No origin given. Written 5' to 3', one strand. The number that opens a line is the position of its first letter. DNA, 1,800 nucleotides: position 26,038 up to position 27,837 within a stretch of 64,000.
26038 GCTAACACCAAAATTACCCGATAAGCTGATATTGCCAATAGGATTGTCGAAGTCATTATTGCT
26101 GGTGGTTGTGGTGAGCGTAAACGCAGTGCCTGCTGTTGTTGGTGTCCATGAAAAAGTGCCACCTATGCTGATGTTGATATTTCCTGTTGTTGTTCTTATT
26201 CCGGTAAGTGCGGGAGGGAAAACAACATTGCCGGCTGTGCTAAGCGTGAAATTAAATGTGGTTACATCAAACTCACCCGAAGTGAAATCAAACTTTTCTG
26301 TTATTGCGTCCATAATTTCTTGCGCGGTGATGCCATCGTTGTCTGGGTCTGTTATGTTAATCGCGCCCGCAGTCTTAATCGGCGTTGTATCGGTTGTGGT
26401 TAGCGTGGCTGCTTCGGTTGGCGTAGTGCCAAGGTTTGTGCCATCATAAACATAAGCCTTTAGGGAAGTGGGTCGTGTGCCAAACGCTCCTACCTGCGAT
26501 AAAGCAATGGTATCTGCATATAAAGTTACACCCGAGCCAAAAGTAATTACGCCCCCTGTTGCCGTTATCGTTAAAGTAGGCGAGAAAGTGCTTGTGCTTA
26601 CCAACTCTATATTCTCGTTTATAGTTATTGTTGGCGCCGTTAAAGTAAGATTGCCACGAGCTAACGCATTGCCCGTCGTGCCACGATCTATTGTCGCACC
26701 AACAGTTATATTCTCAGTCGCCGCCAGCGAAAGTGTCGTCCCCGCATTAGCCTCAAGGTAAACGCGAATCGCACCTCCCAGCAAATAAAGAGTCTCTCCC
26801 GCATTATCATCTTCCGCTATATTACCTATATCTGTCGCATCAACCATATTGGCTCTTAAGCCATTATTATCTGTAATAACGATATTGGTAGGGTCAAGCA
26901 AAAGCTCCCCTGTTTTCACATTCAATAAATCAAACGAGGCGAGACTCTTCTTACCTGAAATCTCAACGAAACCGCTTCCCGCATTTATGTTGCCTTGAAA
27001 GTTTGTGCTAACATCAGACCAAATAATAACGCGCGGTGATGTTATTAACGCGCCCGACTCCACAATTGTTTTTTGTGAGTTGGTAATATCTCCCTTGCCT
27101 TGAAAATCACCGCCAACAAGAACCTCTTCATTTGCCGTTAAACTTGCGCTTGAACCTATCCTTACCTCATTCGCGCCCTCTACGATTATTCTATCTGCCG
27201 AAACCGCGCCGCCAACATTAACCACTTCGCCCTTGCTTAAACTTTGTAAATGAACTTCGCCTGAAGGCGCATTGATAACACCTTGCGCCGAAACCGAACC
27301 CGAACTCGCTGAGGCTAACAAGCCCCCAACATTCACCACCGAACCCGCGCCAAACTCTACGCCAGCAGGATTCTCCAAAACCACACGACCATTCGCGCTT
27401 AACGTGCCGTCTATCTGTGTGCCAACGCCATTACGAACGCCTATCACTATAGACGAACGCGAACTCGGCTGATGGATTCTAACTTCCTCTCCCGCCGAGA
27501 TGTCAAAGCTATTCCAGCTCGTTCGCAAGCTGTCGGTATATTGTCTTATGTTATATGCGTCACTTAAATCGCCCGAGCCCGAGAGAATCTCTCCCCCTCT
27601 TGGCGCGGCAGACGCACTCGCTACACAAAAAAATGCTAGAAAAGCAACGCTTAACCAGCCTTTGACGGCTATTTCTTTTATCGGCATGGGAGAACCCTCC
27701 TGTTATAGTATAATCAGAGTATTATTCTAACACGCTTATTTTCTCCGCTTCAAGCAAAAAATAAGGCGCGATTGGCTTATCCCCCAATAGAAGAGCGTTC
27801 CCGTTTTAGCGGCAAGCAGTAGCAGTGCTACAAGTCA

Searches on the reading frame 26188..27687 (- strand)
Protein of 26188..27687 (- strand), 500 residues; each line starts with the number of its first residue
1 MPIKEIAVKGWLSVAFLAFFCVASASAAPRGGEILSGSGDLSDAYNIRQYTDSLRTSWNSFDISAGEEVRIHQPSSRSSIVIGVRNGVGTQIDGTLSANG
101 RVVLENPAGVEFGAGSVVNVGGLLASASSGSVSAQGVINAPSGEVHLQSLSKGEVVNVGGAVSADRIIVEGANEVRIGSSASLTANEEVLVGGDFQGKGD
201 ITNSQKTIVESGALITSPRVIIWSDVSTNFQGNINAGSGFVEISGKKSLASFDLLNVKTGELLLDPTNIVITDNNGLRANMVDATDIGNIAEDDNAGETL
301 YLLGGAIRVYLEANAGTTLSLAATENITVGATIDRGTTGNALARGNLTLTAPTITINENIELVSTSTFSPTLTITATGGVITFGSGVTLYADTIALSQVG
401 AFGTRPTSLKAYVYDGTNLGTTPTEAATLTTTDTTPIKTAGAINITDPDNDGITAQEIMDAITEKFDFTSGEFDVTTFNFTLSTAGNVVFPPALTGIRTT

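Call 36: search_protein_families(library=ncbifam, proteins=[window:26188-27687:-])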
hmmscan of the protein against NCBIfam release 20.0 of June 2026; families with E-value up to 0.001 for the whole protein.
window:26188-27687:- (500 aa): 1 family
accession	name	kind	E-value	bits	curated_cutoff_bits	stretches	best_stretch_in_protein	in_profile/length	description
TIGR01901.1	adhes_NPXG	domain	1.6e-14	53.6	29.1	1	56-128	2-76/79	filamentous hemagglutinin N-terminal domain-containing protein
